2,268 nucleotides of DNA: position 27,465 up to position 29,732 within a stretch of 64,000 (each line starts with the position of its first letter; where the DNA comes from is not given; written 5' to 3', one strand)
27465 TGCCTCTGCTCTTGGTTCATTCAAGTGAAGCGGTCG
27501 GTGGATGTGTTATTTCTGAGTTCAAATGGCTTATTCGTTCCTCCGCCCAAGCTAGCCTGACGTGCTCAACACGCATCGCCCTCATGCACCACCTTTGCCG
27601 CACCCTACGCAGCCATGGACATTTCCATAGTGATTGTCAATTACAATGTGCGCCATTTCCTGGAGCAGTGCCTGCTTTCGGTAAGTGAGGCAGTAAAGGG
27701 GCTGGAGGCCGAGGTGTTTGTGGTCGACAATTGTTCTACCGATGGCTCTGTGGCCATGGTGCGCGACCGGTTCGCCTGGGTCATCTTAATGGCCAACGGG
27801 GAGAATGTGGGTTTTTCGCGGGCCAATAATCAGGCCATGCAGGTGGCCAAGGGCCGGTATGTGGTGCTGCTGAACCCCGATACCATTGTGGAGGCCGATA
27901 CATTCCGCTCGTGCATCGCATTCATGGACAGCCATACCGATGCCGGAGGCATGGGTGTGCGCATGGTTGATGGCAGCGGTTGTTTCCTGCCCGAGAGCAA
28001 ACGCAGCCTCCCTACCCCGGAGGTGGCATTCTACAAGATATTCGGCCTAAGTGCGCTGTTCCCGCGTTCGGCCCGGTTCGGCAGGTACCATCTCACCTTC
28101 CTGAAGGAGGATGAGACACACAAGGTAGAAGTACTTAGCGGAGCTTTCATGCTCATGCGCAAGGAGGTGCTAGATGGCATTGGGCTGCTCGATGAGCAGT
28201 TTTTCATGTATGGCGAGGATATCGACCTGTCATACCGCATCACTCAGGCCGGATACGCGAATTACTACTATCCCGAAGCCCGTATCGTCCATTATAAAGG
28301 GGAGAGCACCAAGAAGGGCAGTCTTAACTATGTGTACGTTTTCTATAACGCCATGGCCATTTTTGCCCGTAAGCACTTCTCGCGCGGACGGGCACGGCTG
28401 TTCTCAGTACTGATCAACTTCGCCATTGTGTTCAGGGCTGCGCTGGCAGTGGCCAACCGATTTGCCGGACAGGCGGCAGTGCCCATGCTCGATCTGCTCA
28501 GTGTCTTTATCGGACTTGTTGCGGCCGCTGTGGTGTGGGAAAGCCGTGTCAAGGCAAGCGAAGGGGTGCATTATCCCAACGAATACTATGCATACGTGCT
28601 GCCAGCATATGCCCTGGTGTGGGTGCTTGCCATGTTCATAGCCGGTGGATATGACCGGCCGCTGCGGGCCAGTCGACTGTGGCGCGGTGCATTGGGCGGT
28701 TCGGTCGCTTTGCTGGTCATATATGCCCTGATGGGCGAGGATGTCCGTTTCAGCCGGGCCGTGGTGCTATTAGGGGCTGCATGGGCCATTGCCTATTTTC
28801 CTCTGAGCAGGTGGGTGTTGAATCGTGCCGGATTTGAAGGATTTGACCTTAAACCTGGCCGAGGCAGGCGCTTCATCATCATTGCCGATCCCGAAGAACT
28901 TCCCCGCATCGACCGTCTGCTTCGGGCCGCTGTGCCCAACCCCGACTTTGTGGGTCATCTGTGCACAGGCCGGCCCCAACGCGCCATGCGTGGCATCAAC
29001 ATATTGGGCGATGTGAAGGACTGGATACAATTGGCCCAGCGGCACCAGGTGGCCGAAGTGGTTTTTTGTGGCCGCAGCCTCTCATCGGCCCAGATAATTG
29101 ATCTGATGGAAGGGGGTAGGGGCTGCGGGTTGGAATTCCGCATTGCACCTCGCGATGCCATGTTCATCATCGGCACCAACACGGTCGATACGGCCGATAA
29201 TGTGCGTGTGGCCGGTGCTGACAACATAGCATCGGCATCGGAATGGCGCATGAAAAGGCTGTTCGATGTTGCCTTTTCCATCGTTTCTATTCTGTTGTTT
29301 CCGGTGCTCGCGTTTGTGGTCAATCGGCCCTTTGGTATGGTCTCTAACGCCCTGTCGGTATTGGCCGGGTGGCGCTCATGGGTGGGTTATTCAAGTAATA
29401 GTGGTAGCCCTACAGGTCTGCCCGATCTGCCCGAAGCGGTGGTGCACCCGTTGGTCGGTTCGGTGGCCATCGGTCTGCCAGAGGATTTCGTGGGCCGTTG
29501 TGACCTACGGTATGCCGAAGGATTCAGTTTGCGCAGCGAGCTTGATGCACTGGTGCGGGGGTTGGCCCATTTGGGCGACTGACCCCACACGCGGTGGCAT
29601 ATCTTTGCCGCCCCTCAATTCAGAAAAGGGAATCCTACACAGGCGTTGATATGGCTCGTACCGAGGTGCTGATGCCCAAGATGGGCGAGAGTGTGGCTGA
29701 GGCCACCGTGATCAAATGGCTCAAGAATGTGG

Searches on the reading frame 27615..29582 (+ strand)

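Call 25: search_protein_families(library=pfam, proteins=[window:27615-29582:+], max_evalue=0.00001)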
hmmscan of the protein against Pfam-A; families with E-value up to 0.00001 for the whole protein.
window:27615-29582:+ (655 aa): 2 families
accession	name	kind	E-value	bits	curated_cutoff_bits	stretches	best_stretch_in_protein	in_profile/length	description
PF00535.33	Glycos_transf_2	-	6.8e-23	81.9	23.3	1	4-187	1-165/168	Glycosyl transferase family 2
PF13641.12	Glyco_tranf_2_3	-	2.2e-19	70.8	27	1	3-233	3-218/230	Glycosyltransferase like family 2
